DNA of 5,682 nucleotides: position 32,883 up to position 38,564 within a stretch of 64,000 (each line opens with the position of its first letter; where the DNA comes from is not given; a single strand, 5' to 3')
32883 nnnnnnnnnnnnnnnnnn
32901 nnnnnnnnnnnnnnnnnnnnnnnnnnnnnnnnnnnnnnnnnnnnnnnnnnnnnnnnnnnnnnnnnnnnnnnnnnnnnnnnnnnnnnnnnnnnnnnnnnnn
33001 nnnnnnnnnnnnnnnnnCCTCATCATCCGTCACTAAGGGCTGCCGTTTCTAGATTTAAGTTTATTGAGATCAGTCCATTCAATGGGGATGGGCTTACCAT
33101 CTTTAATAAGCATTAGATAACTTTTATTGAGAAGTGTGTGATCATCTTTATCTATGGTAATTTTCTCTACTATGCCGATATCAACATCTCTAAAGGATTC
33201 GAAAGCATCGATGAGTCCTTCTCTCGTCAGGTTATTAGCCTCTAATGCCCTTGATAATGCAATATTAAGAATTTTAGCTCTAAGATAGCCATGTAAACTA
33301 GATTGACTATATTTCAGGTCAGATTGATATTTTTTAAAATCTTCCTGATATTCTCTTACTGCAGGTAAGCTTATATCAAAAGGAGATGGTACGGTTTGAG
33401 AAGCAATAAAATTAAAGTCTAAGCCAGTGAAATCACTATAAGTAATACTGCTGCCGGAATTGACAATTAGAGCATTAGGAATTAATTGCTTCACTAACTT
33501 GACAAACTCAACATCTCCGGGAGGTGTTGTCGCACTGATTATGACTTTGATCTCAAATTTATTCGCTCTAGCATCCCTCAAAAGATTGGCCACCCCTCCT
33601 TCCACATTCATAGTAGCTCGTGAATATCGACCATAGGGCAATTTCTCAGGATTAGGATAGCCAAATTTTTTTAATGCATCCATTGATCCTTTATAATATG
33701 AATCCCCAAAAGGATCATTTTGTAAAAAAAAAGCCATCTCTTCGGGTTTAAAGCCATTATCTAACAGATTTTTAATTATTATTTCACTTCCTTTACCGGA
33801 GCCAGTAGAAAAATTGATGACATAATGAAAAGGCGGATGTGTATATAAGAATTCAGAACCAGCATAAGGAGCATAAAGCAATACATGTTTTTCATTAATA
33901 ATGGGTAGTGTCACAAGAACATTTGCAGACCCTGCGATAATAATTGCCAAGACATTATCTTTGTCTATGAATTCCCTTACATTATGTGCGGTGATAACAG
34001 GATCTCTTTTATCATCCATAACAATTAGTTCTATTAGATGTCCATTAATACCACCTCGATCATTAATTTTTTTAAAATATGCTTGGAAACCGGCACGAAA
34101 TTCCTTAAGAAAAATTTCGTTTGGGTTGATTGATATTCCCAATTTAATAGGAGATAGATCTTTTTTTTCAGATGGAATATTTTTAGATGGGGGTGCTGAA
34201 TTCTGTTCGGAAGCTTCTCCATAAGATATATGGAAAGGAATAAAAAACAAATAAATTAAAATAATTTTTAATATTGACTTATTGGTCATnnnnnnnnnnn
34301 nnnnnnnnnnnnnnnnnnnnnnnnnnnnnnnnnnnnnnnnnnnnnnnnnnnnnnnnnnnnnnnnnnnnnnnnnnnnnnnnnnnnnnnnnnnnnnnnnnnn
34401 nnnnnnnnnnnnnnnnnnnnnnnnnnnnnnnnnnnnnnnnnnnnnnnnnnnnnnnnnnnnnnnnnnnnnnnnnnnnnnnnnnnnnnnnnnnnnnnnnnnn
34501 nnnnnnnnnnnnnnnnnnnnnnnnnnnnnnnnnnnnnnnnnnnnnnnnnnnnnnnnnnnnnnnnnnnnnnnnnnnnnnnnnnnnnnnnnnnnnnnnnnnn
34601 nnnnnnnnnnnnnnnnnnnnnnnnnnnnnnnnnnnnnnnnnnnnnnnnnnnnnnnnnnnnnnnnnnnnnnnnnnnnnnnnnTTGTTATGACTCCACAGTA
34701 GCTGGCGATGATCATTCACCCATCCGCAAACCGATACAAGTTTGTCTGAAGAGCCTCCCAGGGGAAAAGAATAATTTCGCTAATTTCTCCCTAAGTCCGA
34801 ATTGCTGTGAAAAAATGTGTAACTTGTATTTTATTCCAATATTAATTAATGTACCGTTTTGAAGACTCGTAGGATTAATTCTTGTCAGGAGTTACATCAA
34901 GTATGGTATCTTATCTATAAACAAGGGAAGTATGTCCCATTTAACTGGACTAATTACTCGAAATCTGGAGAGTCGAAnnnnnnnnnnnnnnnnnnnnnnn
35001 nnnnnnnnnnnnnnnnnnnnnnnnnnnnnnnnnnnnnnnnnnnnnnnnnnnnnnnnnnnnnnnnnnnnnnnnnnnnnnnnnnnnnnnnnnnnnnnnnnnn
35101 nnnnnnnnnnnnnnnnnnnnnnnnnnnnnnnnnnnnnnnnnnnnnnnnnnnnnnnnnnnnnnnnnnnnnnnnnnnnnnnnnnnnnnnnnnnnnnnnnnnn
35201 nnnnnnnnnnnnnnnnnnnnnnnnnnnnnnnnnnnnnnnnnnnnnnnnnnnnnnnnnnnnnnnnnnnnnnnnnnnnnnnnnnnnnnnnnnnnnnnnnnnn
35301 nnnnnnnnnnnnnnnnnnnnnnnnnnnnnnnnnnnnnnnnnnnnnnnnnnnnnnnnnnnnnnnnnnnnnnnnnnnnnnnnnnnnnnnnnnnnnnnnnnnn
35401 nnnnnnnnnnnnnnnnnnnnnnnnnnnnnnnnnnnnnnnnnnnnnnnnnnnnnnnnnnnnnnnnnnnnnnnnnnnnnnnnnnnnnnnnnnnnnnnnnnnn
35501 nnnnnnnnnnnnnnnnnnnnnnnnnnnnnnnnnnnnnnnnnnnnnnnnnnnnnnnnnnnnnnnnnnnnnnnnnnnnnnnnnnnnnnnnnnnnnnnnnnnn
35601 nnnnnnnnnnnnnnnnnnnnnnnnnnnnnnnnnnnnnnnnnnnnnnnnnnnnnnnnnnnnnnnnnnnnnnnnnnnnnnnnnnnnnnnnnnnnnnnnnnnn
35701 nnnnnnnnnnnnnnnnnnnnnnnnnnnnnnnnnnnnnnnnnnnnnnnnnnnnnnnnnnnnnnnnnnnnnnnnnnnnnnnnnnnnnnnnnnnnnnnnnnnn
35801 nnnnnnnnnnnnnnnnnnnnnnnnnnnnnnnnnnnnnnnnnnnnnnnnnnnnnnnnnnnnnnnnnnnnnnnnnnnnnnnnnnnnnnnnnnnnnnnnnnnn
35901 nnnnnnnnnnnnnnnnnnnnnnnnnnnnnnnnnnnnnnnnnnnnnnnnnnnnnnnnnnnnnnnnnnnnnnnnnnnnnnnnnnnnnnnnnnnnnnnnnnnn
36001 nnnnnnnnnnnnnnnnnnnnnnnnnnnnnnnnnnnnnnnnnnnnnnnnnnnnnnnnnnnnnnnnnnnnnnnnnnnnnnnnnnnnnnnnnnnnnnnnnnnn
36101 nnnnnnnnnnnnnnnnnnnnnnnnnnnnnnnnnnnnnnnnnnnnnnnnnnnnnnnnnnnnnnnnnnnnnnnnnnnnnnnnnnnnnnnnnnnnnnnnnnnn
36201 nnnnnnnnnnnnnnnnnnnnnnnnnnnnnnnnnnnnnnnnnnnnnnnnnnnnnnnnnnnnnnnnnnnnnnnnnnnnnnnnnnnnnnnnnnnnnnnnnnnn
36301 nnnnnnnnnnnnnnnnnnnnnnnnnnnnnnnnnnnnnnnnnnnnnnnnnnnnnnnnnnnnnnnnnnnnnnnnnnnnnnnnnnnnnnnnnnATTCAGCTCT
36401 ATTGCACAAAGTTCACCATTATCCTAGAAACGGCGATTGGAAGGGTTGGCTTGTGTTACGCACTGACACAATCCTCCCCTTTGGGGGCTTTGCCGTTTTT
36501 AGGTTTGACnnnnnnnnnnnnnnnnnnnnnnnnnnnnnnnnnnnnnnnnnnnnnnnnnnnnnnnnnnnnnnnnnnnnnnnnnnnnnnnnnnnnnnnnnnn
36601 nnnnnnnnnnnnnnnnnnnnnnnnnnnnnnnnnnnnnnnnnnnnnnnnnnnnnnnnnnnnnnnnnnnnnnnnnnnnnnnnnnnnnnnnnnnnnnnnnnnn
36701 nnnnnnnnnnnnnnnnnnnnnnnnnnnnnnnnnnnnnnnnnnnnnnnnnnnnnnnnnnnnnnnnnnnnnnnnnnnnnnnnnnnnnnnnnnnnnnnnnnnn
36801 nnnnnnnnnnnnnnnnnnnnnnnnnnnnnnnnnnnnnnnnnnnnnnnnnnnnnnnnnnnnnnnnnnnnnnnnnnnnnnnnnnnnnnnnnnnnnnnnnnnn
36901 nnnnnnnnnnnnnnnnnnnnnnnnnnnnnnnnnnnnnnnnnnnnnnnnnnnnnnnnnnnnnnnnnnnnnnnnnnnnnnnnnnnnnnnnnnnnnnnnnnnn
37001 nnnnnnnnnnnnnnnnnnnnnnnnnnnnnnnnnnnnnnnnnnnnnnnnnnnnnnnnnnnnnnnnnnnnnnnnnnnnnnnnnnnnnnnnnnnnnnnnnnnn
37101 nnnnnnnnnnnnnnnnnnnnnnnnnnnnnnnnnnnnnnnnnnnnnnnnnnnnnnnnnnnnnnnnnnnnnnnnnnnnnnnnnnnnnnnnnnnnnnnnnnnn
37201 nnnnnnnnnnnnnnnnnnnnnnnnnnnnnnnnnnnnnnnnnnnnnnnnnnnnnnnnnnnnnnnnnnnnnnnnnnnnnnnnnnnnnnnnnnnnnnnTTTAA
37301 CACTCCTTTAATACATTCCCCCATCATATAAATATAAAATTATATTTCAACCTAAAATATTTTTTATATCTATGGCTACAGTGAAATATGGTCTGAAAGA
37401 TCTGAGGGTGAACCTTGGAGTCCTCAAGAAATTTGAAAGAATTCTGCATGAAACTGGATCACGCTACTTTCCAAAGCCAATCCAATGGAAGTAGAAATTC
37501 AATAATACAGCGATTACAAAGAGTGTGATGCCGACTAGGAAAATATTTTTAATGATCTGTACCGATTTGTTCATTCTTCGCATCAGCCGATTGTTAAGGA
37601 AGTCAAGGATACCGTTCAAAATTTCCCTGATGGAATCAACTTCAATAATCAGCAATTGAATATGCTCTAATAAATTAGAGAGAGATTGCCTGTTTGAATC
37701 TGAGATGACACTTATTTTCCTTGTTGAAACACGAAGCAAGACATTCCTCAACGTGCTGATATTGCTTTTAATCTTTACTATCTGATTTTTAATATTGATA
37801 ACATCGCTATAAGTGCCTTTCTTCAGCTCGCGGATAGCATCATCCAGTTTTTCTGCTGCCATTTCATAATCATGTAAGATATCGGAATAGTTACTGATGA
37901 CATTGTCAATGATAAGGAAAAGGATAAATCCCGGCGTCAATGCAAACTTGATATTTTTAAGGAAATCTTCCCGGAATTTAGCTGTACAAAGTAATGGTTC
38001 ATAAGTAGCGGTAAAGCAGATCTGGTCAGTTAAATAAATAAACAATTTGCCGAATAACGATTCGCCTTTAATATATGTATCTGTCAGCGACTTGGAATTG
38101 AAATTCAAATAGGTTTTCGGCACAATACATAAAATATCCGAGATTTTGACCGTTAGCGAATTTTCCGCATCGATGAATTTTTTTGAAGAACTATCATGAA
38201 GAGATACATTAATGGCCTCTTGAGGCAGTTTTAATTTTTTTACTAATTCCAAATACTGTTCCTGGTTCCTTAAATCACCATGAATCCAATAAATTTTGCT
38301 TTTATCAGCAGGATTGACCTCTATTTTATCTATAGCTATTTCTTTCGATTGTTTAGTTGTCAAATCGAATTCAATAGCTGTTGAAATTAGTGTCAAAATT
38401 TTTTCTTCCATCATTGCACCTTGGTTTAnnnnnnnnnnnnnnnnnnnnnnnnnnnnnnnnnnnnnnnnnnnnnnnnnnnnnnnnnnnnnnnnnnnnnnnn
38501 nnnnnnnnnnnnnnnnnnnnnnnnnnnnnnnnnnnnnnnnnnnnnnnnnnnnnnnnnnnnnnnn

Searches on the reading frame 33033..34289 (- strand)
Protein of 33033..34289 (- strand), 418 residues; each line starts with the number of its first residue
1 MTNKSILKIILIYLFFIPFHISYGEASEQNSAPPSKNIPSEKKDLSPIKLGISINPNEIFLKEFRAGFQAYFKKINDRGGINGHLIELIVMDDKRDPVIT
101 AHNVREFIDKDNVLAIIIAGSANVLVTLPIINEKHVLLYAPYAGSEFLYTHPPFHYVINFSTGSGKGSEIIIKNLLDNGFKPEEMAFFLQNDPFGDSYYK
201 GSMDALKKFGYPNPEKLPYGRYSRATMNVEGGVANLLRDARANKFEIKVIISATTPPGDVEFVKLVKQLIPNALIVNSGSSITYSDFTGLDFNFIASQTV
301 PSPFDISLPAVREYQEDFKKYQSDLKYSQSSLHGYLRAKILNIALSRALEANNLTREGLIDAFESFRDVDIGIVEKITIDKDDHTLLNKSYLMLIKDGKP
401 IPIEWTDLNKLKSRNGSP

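Call 48: search_protein_families(library=pfam, proteins=[window:33033-34289:-], max_evalue=0.00001)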
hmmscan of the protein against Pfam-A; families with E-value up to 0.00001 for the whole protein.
window:33033-34289:- (418 aa): 1 family
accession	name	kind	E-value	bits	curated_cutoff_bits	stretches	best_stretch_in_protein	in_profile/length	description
PF13458.12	Peripla_BP_6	-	1.9e-32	113.7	31.7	1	58-398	15-342/343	Periplasmic binding protein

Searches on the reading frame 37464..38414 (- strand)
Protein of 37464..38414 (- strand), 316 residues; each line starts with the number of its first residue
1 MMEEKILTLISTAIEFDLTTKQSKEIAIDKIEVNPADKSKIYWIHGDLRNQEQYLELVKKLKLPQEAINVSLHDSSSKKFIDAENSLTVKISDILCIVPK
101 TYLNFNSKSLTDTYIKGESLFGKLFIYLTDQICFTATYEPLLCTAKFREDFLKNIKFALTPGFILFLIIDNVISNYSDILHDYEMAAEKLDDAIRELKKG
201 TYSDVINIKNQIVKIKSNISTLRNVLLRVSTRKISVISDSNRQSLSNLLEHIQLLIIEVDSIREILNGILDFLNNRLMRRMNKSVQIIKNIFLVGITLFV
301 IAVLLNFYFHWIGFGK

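Call 47: search_protein_families(library=pfam, proteins=[window:37464-38414:-], max_evalue=0.00001)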
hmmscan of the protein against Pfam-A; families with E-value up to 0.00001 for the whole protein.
window:37464-38414:- (316 aa): 1 family
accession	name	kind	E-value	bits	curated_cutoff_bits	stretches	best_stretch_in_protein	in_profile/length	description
PF01544.23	CorA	-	4.4e-21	75.9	27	1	39-287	2-236/292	CorA-like Mg2+ transporter protein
